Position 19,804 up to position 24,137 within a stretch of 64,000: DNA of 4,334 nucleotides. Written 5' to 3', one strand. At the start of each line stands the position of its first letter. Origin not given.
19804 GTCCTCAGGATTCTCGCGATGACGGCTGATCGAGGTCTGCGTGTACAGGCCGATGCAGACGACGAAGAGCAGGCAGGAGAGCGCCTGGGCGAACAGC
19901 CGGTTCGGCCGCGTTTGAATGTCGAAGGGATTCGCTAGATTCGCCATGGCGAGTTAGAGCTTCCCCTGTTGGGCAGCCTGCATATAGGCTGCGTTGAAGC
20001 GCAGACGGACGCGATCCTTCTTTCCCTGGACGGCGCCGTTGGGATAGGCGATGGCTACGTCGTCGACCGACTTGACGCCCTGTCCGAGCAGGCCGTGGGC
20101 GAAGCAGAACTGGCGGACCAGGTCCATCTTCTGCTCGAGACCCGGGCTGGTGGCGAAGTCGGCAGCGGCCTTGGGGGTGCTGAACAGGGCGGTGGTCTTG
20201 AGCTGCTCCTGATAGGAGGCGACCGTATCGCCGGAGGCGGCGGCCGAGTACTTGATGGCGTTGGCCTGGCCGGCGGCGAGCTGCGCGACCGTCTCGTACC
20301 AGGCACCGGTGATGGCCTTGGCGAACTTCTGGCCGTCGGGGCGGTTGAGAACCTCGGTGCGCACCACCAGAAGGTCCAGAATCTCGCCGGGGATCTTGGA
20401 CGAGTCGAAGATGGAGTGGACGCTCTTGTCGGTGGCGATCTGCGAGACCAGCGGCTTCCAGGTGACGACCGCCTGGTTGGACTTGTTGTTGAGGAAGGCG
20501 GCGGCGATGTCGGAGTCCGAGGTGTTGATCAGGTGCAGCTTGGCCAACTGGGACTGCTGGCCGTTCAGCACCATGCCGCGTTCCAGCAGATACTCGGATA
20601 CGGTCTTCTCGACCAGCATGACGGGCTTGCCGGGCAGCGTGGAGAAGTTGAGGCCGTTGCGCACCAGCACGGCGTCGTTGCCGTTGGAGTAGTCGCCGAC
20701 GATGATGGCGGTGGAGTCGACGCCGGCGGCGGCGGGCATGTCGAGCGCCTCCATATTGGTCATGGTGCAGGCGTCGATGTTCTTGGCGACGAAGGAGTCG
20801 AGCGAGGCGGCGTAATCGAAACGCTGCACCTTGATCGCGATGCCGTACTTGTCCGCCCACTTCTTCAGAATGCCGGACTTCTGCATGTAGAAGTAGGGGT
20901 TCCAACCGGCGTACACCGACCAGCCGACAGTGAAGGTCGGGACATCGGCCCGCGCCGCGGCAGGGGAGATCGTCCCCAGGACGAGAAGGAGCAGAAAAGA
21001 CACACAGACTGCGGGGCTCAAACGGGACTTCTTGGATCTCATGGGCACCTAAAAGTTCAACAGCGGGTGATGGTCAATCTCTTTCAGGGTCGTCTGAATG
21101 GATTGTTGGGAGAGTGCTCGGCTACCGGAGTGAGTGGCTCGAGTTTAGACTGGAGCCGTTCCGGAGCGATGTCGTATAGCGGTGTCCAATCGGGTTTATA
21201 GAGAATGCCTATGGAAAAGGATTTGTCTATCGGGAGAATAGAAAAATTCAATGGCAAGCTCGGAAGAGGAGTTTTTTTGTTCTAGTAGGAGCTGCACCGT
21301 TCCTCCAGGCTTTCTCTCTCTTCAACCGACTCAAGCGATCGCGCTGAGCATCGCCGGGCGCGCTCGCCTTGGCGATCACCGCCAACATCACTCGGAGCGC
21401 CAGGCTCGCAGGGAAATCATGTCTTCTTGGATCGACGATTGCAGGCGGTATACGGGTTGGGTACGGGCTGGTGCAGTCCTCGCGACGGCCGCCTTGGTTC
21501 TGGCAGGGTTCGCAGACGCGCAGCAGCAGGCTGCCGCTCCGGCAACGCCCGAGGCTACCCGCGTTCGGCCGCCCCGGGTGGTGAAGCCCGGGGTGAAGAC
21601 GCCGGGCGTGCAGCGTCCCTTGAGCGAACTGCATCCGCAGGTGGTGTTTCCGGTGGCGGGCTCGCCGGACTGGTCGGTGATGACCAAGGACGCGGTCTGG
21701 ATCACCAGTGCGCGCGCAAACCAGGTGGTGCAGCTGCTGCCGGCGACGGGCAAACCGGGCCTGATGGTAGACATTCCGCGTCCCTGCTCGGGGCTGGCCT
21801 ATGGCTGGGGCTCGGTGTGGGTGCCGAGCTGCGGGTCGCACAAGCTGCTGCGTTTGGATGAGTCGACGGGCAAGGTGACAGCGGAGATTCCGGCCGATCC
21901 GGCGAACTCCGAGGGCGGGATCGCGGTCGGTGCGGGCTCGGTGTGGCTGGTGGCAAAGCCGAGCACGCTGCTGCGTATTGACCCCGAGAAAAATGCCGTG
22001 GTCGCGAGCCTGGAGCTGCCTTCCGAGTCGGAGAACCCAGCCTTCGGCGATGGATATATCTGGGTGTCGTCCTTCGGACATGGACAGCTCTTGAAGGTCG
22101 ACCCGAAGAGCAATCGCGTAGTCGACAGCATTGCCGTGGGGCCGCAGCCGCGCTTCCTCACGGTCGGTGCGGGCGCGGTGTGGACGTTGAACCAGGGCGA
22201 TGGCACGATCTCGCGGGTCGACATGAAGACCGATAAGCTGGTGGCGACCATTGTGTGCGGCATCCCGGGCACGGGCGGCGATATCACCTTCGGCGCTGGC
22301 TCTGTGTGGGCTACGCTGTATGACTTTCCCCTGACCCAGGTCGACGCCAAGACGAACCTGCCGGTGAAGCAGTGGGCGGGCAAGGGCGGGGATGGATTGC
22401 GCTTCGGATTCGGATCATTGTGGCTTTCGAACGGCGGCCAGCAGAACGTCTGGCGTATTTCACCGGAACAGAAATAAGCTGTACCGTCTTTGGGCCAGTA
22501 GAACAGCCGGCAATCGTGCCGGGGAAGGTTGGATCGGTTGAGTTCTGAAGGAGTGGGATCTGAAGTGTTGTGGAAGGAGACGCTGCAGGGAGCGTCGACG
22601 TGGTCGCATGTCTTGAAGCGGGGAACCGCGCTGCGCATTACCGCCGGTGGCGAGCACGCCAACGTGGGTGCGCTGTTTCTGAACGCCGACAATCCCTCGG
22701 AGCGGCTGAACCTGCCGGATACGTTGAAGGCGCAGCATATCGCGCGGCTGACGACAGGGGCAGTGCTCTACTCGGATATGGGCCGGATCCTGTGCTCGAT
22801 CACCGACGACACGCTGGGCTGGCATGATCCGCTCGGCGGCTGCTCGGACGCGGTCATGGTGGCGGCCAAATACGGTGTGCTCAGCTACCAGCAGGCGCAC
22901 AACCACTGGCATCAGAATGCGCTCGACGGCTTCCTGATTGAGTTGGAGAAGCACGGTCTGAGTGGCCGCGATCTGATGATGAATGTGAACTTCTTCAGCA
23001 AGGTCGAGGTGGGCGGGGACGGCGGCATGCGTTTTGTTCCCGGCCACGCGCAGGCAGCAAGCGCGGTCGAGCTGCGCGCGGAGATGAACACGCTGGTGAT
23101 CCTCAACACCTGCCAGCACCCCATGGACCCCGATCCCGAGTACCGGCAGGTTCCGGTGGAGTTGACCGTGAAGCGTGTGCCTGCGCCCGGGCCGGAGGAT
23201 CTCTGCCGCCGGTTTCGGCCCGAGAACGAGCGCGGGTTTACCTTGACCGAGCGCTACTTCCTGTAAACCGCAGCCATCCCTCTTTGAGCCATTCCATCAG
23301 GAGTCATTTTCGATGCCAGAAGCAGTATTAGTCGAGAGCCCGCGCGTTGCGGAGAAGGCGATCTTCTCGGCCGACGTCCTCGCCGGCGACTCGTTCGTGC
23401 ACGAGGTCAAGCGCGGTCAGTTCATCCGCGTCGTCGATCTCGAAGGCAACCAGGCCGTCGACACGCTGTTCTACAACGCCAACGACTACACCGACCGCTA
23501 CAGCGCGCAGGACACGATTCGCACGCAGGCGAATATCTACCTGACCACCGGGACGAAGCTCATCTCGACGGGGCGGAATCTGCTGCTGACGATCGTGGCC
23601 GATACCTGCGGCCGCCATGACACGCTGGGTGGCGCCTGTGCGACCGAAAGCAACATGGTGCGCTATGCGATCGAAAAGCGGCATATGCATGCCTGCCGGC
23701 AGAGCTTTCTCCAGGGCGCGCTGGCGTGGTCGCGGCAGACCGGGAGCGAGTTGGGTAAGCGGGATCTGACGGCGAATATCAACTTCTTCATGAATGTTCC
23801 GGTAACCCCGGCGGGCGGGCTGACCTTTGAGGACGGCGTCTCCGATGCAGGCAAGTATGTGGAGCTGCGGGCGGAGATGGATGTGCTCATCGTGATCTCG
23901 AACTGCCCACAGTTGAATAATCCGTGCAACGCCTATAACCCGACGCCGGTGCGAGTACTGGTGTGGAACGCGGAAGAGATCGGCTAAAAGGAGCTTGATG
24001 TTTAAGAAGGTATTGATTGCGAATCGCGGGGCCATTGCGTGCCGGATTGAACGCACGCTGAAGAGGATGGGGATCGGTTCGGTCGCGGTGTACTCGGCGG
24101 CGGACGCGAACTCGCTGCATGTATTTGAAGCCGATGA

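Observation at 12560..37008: Candidate undescribed nitrogen-scavenging system: guanidine/urea carboxylase pathway wired to a periplasmic redox module, outer-membrane receptor and secreted hydrolase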

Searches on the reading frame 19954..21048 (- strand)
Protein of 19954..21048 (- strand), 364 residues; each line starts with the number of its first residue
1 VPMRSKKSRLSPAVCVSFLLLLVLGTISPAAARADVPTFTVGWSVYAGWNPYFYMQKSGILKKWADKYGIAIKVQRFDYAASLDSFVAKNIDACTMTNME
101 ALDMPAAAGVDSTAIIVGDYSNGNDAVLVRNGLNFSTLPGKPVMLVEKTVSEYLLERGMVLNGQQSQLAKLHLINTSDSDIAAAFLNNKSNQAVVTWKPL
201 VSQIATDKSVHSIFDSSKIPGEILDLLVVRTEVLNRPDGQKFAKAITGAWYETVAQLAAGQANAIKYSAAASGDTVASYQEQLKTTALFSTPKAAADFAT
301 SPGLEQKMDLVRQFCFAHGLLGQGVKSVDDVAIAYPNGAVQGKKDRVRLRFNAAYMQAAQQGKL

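Call 4: search_protein_families(library=pfam, proteins=[window:19954-21048:-], max_evalue=0.001)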
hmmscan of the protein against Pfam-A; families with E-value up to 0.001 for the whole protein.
window:19954-21048:- (364 aa): 0 families

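Call 6: search_protein_families(library=ncbifam, proteins=[window:19954-21048:-], max_evalue=0.00001)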
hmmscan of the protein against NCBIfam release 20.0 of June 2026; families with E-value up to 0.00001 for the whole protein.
window:19954-21048:- (364 aa): 2 families
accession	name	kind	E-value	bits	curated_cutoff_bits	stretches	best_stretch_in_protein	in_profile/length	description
TIGR03427.1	ABC_peri_uca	equivalog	1.2e-136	455.3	333.9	1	38-364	3-328/328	putative urea ABC transporter substrate-binding protein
TIGR01728.1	SsuA_fam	subfamily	5.5e-10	38.9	163.5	1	60-273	22-232/290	aliphatic sulfonate ABC transporter substrate-binding protein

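Call 75: search_solved_structures(query=window:19954-21048:-, max_evalue=0.001)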
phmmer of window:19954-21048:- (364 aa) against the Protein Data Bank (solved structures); distinct sequences matched with E-value up to 0.001: 0.

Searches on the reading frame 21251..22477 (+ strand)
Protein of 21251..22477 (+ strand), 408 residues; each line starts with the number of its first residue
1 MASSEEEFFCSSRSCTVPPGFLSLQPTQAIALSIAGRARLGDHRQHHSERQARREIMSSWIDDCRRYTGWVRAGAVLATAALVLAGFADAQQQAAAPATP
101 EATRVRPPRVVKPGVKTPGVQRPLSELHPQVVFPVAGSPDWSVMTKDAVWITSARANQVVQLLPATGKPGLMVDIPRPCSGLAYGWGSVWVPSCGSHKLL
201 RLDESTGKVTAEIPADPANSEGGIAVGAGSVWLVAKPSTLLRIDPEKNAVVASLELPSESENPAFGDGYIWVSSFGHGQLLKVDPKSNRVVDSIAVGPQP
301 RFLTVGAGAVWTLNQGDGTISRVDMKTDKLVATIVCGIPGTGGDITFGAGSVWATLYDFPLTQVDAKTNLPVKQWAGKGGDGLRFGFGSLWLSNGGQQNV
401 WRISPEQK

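Call 4: search_protein_families(library=pfam, proteins=[window:21251-22477:+], max_evalue=0.001)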
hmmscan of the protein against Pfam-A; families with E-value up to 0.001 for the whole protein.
window:21251-22477:+ (408 aa): 2 families
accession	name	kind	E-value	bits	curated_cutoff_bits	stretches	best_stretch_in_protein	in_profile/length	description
PF21959.2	DUF6923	-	3.4e-09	37.3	27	1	236-317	107-187/234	Repeat of unknown function (DUF6923)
PF16819.11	DUF5074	-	0.00028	20.5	27.2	0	202-293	122-220/353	Domain of unknown function (DUF5074)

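Call 6: search_protein_families(library=ncbifam, proteins=[window:21251-22477:+], max_evalue=0.00001)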
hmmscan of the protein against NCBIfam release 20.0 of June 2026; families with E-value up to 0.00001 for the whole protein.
window:21251-22477:+ (408 aa): 1 family
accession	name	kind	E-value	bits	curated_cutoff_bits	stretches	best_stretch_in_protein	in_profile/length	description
TIGR02276.1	beta_rpt_yvtn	repeat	1.4e-06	28.1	27.85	0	269-305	5-41/42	beta-propeller repeat protein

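Call 22: search_solved_structures(query=window:21251-22477:+, max_evalue=0.1)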
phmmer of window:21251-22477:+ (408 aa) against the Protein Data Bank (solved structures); distinct sequences matched with E-value up to 0.1: 16.
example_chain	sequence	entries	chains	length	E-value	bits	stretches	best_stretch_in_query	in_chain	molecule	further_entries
6i37_A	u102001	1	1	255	1.6e-08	37.3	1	143-355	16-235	nv1Pizza6-AYW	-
6i38_A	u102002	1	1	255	1.7e-08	37.3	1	144-355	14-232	nv2Pizza6-AYW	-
6i3b_A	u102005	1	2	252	1.8e-08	37.2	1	131-355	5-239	cPizza6-AYW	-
6i39_A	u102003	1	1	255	1.8e-08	37.2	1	148-355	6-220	v31Pizza6-AYW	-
6f0q_A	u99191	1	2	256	1.9e-08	37.1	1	130-355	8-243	Pizza6-AYW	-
6i3a_A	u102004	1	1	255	3.1e-08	36.4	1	129-355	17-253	v22Pizza6-AYW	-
1l0q_A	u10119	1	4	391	2.1e-07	33.6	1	194-370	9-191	Surface layer protein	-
8bai_A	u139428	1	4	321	0.024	17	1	264-317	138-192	Surface layer protein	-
8baz_A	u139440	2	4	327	0.025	17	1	264-317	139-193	Surface layer protein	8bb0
3dsm_A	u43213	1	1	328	0.025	17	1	264-317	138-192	uncharacterized protein BACUNI_02894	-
8bmy_A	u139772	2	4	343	0.027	16.8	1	264-317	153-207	Putative surface layer protein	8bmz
8bmx_D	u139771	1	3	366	0.03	16.7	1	264-317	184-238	YncE family protein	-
8bn0_A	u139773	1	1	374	0.031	16.6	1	264-317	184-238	Putative surface layer protein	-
8puj_A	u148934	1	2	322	0.043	16.2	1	262-317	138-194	YncE family protein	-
8okv_B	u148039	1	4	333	0.044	16.1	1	262-317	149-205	Putative surface layer protein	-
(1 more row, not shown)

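Call 59: search_solved_structures(query=A2, max_evalue=1)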
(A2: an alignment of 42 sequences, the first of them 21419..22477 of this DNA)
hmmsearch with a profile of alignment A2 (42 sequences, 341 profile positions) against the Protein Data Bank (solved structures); distinct sequences matched with E-value up to 1: 44.
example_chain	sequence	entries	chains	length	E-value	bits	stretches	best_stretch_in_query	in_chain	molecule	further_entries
1l0q_A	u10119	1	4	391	5.3e-21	78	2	125-306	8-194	Surface layer protein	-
6f0q_A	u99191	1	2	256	1.4e-18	70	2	69-221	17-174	Pizza6-AYW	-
6i38_A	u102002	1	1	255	1.9e-18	69.6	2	74-221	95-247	nv2Pizza6-AYW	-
6i37_A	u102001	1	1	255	2.1e-18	69.4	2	74-221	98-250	nv1Pizza6-AYW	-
6i3b_A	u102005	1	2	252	3.4e-18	68.8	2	74-221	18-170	cPizza6-AYW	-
7zph_A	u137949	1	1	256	7.7e-16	61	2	64-221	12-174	Pizza6-TNK-RSH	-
7zcj_A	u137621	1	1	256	3.3e-15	58.9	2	64-221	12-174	Pizza6-TNH-TSH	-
7zpw_A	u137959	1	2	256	4.2e-15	58.6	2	69-221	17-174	Pizza6-TSK-TSH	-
6i39_A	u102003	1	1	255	6.7e-15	57.9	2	80-221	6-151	v31Pizza6-AYW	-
7zqg_A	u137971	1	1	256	9.8e-15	57.4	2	68-221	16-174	Pizza6-KSH-TSH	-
7zq2_A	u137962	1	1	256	1.5e-14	56.8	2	70-221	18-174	Pizza6-RSH-TSH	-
6f0s_A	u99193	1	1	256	1.6e-14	56.6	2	69-221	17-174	Pizza6-SYW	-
7zpz_A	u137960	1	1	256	1.8e-14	56.5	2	69-221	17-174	Pizza6-TSR-TSH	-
6i3a_A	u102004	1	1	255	3.5e-13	52.3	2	86-221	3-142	v22Pizza6-AYW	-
2qc5_A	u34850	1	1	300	2e-06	30.1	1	78-220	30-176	Streptogramin B lactonase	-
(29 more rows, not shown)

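Call 68: predict_structure(alignment_id=A2)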
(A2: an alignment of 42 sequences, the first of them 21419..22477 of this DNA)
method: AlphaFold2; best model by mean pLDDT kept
length: 352 residues; sequences in the alignment: 42
mean_pLDDT: 92.1   pTM: 0.83
mean pLDDT of the five models: 92.1, 92.0, 91.7, 91.2, 89.5
residues with pLDDT >= 90: 278; 70-90: 39; 50-70: 31; < 50: 4
segments of 3 or more residues with pLDDT < 50: 35-38
pLDDT, mean of each block of 10 residues (from residue 1): 64 69 69 53 72 82 93 97 97 98 98 98 97 98 98 98 93 98 98 99 98 98 99 99 98 98 98 98 94 98 95 97 95 96 97 83
secondary structure, 60 per line:
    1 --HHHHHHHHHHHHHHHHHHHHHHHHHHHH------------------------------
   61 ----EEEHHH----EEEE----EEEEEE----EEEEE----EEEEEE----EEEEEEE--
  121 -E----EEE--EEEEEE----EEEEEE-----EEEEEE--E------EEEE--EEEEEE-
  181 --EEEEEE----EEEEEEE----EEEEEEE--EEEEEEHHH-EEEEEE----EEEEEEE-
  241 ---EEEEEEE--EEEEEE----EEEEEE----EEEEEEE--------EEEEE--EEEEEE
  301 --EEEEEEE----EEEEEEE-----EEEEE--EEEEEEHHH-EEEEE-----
elements in order: H3-30 E65-67 E75-78 E83-88 E93-97 E102-107 E112-118 E127-129 E132-137 E142-147 E153-158 E168-171 E174-179 E183-188 E193-199 E204-210 E213-218 E223-228 E233-239 E244-250 E253-258 E263-268 E273-279 E288-292 E295-300 E303-309 E314-320 E326-330 E333-338 E343-347

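Call 71: fold_search(model_id=the predicted structure, library=pdb)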
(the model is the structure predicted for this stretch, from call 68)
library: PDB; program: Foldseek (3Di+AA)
matches with E <= 10: 1992; with E <= 0.001: 1819
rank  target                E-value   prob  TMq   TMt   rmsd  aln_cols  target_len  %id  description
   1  1l0q_A                3.2e-15  1.00  0.67  0.61   2.3       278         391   18  Tandem YVTN beta-propeller and PKD domains from an archaeal surface layer protein (released 2002-11-06)
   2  6g6n_A                2.6e-13  1.00  0.59  0.65   4.7       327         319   13  Crystal structure of the computationally designed Tako8 protein in C2 (released 2018-11-28)
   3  6tjg                  2.7e-13  1.00  0.61  0.66   4.8       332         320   11  Crystal structure of the computationally designed Cake8 protein (released 2020-05-06)
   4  8qpv_B                2.7e-13  1.00  0.59  0.57   4.3       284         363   13  Handover Complex: BAM bound OmpX and extended SurA (released 2024-09-25)
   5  6y7o_A                3.0e-13  1.00  0.57  0.62   4.6       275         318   16  The complex between the eight-bladed symmetrical designer protein Tako8 and the silicotungstic acid Keggin (STA) (released 2020-12-16)
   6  7tt1_B                3.2e-13  1.00  0.59  0.59   5.8       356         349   14  BamABCDE bound to substrate EspP class 4 (released 2022-03-30)
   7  7tt2_B                4.1e-13  1.00  0.57  0.58   4.2       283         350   14  BamABCDE bound to substrate EspP class 3 (released 2022-03-30)
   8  9co0_B                4.8e-13  1.00  0.58  0.60   4.5       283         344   14  CryoEM structure of BAM in complex with the PTB2 open-state inhibitor (in SMA nanodisc) (released 2024-12-25)
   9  6y7n_A                5.3e-13  1.00  0.60  0.65   4.9       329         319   13  The crystal structure of the eight-bladed symmetrical designer protein Tako8 in the presence of tellurotungstic Anders (released 2020-12-16)
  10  6g6n_B                5.3e-13  1.00  0.58  0.63   4.4       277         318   16  Crystal structure of the computationally designed Tako8 protein in C2 (released 2018-11-28)
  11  9a3d_MODEL_1_A        6.1e-13  1.00  0.58  0.53   4.3       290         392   13  Model of E. coli BamB by in-cell photo-crosslinking MS and deep learning (released 2023-02-24)
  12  9mgf_B                7.5e-13  1.00  0.61  0.59   5.1       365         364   14  beta-barrel assembly machine from Escherichia coli in a middle state of substrate assembly (released 2025-12-17)
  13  8blw_B                8.7e-13  1.00  0.59  0.34   6.7       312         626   13  Vitamin B12 transporter BtuB1 with lipoprotein BtuG1 from B. theta (released 2023-08-16)
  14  9p1u_B                9.7e-13  1.00  0.58  0.59   5.9       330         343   13  beta-barrel assembly machine from Escherichia coli in an late state of LptD assembly (released 2026-03-11)
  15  9hg9_B                1.2e-12  1.00  0.56  0.53   5.9       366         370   14  BAM-SurA-darobactin complex in the swing-in state (released 2025-04-16)
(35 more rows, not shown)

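Call 80: search_protein_families(library=pfam, proteins=[window:21419-22477:+], max_evalue=5)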
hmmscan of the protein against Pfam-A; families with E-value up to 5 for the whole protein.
window:21419-22477:+ (352 aa): 5 families
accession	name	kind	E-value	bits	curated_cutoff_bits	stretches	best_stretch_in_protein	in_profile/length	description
PF21959.2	DUF6923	-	1.7e-09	38.3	27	2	180-261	107-187/234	Repeat of unknown function (DUF6923)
PF16819.11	DUF5074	-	0.00017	21.2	27.2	1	146-236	122-219/353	Domain of unknown function (DUF5074)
PF08450.18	SGL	-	0.0033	17.5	26.3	1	211-241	194-223/246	SMP-30/Gluconolactonase/LRE-like region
PF16261.11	DUF4915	-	0.067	12.9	35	0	196-235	194-230/316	Domain of unknown function (DUF4915)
PF05096.18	Glu_cyclase_2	-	0.25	11.2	22.3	0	126-160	173-207/249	Glutamine cyclotransferase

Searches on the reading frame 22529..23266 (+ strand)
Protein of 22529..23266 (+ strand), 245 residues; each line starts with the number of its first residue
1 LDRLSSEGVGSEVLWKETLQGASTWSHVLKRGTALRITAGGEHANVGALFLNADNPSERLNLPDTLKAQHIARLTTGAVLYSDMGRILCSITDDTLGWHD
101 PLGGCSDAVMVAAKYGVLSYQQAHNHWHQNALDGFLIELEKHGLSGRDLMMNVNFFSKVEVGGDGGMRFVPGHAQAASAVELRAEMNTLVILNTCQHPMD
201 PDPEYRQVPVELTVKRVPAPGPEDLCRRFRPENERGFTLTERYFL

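Call 5: search_protein_families(library=pfam, proteins=[window:22529-23266:+], max_evalue=0.001)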
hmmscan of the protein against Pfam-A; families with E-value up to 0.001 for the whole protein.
window:22529-23266:+ (245 aa): 1 family
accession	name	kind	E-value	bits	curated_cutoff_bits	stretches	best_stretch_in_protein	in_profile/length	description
PF09347.15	DUF1989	-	6.7e-57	192.2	27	1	17-189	1-168/168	Domain of unknown function (DUF1989)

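Call 6: search_protein_families(library=ncbifam, proteins=[window:22529-23266:+], max_evalue=0.00001)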
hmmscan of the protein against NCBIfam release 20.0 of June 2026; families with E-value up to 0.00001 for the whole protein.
window:22529-23266:+ (245 aa): 2 families
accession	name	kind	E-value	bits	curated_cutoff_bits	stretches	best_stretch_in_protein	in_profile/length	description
TIGR03425.1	urea_degr_2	hypoth_equivalog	3.6e-95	317.6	205.95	1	13-244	1-232/233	urea amidolyase associated protein UAAP1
TIGR03424.1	urea_degr_1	equivalog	1.9e-36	125.5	284.7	1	13-214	2-197/198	urea amidolyase associated protein UAAP2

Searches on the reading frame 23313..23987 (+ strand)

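Call 5: search_protein_families(library=pfam, proteins=[window:23313-23987:+], max_evalue=0.001)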
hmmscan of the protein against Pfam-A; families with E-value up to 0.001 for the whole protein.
window:23313-23987:+ (224 aa): 1 family
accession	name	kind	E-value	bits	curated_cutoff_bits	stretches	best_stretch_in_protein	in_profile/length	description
PF09347.15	DUF1989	-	1.3e-62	210.8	27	1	23-192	4-168/168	Domain of unknown function (DUF1989)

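Call 6: search_protein_families(library=ncbifam, proteins=[window:23313-23987:+], max_evalue=0.00001)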
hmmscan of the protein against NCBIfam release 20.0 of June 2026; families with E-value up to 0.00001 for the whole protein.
window:23313-23987:+ (224 aa): 3 families
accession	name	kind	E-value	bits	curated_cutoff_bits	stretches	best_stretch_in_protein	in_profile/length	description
TIGR03424.1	urea_degr_1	equivalog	8.7e-98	325.8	284.7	1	16-218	2-198/198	urea amidolyase associated protein UAAP2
TIGR03425.1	urea_degr_2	hypoth_equivalog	1.1e-51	175.4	205.95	1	18-222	3-207/233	urea amidolyase associated protein UAAP1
NF053776.1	TmaoDeMthMsil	equivalog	2.3e-23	82.6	1100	1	17-221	164-365/763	trimethylamine N-oxide demethylase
